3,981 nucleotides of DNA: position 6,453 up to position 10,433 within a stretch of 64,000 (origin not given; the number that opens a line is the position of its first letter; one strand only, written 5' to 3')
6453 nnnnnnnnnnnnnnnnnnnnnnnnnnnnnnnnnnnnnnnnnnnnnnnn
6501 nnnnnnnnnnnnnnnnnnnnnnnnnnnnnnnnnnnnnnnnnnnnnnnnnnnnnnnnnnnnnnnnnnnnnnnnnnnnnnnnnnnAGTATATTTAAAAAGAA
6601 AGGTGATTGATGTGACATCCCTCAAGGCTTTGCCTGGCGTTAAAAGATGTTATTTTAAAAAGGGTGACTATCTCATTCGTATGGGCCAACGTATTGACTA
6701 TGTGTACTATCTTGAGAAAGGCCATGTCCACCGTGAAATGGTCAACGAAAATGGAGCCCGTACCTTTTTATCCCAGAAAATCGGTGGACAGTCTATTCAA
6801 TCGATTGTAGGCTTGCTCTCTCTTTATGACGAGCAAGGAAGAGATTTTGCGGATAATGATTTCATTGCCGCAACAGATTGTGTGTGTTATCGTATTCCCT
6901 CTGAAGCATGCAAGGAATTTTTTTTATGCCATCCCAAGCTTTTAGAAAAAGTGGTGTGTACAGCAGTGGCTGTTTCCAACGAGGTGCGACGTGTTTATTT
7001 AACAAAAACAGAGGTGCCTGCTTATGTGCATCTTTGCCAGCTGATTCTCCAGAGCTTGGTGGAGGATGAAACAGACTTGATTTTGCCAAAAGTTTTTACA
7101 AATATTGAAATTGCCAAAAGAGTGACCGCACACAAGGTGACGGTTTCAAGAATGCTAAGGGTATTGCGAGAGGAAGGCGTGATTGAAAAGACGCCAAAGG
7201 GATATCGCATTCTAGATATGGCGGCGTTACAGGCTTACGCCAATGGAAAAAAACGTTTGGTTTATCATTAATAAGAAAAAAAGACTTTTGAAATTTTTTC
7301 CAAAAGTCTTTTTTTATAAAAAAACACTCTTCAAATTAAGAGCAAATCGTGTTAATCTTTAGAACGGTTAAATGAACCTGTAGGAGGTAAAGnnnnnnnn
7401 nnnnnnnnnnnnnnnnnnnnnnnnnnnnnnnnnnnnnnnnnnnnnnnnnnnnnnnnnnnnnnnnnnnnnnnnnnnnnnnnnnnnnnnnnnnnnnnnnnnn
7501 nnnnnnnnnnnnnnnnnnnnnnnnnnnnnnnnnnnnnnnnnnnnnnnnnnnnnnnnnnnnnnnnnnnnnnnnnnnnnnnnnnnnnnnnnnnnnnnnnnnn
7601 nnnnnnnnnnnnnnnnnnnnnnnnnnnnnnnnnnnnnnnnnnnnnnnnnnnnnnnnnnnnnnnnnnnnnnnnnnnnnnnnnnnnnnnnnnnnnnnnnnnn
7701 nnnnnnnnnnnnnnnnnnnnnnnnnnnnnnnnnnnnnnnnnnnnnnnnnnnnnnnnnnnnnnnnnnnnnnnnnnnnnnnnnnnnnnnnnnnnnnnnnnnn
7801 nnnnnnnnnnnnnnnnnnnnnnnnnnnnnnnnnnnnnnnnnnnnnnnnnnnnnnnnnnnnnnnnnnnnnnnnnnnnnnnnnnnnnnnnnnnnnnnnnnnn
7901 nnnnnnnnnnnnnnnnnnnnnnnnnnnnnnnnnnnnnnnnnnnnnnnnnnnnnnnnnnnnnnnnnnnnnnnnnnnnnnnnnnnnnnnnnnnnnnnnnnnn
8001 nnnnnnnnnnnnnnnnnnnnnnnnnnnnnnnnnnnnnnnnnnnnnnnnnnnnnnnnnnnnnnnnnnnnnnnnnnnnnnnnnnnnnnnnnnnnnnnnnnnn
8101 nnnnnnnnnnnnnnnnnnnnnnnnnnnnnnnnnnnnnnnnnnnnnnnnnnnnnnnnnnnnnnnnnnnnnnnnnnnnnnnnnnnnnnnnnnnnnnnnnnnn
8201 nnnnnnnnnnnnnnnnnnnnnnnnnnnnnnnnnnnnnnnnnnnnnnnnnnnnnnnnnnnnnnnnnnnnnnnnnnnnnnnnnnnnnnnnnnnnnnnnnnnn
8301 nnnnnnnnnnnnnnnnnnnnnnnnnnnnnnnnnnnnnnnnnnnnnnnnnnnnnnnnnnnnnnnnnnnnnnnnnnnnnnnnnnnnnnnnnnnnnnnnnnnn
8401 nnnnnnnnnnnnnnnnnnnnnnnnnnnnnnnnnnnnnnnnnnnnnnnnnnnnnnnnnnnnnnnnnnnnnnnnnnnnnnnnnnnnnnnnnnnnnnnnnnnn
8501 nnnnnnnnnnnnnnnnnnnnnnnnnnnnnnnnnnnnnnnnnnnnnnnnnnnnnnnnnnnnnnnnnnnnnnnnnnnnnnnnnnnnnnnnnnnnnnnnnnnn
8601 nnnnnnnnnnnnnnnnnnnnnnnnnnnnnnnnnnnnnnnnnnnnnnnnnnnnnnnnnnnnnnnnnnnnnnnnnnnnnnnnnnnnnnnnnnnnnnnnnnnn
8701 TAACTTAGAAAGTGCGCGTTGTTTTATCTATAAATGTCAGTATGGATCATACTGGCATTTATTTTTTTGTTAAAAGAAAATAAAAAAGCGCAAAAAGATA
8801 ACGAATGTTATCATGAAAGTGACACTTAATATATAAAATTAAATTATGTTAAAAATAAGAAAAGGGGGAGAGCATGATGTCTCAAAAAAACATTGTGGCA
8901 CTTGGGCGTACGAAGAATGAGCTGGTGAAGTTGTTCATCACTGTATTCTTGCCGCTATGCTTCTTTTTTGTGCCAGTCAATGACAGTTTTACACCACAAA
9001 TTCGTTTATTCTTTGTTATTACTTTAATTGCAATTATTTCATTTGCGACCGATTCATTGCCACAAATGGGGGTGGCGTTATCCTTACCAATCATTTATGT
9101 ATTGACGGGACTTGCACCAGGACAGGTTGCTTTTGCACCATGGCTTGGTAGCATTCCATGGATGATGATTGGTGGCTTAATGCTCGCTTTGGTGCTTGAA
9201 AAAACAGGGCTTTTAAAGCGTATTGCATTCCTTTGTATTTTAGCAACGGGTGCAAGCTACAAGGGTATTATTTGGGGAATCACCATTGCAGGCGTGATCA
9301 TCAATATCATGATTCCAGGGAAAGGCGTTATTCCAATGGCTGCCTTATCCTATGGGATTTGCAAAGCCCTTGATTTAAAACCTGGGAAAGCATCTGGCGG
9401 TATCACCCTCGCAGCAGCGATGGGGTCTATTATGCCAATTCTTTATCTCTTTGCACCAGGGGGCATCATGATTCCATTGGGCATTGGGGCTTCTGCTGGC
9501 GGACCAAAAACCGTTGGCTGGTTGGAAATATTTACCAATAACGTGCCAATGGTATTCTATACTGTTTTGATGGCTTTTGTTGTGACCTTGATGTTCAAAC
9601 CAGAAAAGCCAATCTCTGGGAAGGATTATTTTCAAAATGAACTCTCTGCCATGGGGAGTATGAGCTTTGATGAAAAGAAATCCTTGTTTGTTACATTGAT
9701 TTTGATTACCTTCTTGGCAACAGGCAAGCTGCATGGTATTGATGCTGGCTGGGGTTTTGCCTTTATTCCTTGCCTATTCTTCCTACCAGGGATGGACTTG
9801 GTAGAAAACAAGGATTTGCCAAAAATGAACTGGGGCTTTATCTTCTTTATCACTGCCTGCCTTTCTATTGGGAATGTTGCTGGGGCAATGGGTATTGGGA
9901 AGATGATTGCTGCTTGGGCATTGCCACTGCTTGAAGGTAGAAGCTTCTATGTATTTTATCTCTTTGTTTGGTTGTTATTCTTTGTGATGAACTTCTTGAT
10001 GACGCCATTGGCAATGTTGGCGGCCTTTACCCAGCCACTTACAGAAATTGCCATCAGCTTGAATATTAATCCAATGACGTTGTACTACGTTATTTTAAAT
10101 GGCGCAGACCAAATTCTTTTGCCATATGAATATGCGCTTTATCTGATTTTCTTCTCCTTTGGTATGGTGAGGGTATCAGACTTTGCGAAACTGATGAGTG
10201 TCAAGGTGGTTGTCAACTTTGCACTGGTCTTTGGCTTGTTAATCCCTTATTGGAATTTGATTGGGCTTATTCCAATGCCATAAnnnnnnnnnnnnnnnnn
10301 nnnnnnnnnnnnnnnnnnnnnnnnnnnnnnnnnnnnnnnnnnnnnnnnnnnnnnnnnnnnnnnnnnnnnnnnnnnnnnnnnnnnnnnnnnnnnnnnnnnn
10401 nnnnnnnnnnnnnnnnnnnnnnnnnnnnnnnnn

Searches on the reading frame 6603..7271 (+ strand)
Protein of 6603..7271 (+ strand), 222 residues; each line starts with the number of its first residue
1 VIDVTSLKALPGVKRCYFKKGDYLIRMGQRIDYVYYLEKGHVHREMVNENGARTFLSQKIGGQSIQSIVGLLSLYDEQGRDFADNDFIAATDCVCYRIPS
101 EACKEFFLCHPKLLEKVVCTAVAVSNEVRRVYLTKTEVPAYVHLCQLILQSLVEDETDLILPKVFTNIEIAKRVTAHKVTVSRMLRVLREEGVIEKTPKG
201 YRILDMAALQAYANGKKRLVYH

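Call 7: search_protein_families(library=pfam, proteins=[window:6603-7271:+])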
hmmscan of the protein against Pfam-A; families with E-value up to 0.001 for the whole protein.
window:6603-7271:+ (222 aa): 3 families
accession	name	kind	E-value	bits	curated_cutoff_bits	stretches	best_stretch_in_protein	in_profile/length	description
PF00027.35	cNMP_binding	-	1.1e-10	41.8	27.5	1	17-107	3-86/89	Cyclic nucleotide-binding domain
PF13545.12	HTH_Crp_2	-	1.4e-10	41.4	27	1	145-212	4-70/70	Crp-like helix-turn-helix domain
PF25213.1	HVO_A0261_N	-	6.2e-05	23.2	35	1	168-203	28-63/86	HVO_A0261 N-terminal domain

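Call 51: find_homologous_proteins(query=window:6612-7268:+)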
Query window:6612-7268:+ (219 aa): 6 proteins with E <= 0.001 among 173 candidates.
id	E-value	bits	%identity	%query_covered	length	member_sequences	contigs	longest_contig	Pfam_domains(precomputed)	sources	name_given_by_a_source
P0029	3.5e-140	483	98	100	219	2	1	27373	PF13545.13,PF00027.36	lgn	-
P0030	8.5e-109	380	79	97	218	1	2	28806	PF13545.13,PF00027.36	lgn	-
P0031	1.2e-92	327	71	97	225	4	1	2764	PF13545.13,PF00027.36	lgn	-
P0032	2.7e-65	238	49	99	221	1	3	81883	PF13545.13,PF00027.36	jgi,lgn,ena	jgi:CRP/FNR family cyclic AMP-dependent transcriptional regulator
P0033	1.1e-33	135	36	94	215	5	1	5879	PF13545.13,PF00027.36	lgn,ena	-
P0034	9.3e-32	129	36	94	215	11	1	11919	PF13545.13,PF00027.36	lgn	-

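Call 52: find_encoding_contigs(protein=P0030, flank=9000, max_places=2)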
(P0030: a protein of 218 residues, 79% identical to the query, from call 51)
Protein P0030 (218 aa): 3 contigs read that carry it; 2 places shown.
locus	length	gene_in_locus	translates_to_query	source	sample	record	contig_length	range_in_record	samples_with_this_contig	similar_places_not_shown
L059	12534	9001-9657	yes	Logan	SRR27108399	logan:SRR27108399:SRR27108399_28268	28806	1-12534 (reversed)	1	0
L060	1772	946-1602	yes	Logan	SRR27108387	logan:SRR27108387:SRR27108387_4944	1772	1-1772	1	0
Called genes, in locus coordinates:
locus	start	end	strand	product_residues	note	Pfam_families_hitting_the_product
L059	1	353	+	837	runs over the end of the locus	PF02687:FtsX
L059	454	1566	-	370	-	PF00465:Fe-ADH, PF25137:ADH_Fe_C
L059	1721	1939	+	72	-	PF09855:Zn_ribbon_13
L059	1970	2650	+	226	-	PF00756:Esterase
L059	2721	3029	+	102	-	PF00085:Thioredoxin, PF14595:Thioredoxin_9, PF13098:Thioredoxin_2 (weak), PF13905:Thioredoxin_8 (faint)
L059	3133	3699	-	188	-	PF03352:Adenine_glyco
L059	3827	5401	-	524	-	PF02652:Lactate_perm, PF03553:Na_H_antiporter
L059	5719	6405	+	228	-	PF00392:GntR, PF07729:FCD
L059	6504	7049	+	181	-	PF00255:GSHPx, PF00578:AhpC-TSA (faint)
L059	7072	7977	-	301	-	PF00892:EamA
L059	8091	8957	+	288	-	PF00126:HTH_1, PF03466:LysR_substrate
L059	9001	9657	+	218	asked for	PF00027:cNMP_binding, PF13545:HTH_Crp_2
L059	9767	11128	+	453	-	PF13354:Beta-lactamase2, PF00768:Peptidase_S11, PF09211:DUF1958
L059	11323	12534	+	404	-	?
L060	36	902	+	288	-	PF00126:HTH_1, PF03466:LysR_substrate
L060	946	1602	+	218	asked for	PF00027:cNMP_binding, PF13545:HTH_Crp_2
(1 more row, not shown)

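Call 53: find_encoding_contigs(protein=P0032, flank=9000, max_places=2)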
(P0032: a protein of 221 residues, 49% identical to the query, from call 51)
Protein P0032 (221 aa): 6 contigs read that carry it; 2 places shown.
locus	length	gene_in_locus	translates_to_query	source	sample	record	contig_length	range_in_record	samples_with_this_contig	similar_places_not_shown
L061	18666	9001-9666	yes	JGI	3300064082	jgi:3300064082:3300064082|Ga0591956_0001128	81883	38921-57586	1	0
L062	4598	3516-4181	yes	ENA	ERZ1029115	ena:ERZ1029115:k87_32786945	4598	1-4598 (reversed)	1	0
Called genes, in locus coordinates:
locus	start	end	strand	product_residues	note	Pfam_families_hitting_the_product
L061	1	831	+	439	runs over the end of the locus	PF02557:VanY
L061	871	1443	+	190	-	PF04260:DUF436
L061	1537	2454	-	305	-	PF21537:DUF1980_C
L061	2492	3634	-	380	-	PF02492:cobW, PF07683:CobW_C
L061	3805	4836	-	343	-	PF01063:Aminotran_4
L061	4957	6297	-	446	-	PF05525:Branch_AA_trans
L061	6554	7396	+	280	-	PF05681:Fumerase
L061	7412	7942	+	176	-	PF05683:Fumerase_C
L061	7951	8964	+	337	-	PF04245:NA37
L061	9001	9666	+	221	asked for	PF00027:cNMP_binding, PF13545:HTH_Crp_2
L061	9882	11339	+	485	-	PF00939:Na_sulph_symp, PF03600:CitMHS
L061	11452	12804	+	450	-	PF13560:HTH_31 (faint), PF01381:HTH_3 (weak)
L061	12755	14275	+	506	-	PF00266:Aminotran_5, PF22580:KYNU_C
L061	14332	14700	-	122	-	-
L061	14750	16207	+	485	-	PF00939:Na_sulph_symp, PF03600:CitMHS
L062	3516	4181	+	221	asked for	PF00027:cNMP_binding, PF13545:HTH_Crp_2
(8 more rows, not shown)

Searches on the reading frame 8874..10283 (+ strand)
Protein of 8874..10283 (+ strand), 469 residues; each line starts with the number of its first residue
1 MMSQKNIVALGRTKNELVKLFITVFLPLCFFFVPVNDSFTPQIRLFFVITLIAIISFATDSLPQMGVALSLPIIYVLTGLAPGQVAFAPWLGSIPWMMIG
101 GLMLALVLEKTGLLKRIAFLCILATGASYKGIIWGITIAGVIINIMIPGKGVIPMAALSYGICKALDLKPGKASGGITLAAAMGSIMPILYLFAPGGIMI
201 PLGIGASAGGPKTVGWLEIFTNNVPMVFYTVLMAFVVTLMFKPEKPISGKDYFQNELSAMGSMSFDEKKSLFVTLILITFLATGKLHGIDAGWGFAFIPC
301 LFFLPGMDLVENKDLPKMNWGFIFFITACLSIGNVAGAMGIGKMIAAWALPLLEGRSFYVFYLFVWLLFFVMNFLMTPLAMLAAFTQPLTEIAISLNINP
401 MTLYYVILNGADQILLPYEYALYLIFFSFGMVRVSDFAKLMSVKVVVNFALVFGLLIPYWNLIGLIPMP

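Call 7: search_protein_families(library=pfam, proteins=[window:8874-10283:+])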
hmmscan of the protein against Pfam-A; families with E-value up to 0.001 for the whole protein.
window:8874-10283:+ (469 aa): 2 families
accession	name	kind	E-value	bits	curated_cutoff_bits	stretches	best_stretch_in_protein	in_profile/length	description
PF00939.25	Na_sulph_symp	-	1.6e-23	83.9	27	1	15-465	2-471/472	Sodium:sulfate symporter transmembrane region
PF03600.22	CitMHS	-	2e-09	37.5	31.9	1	57-403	4-331/336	Citrate transporter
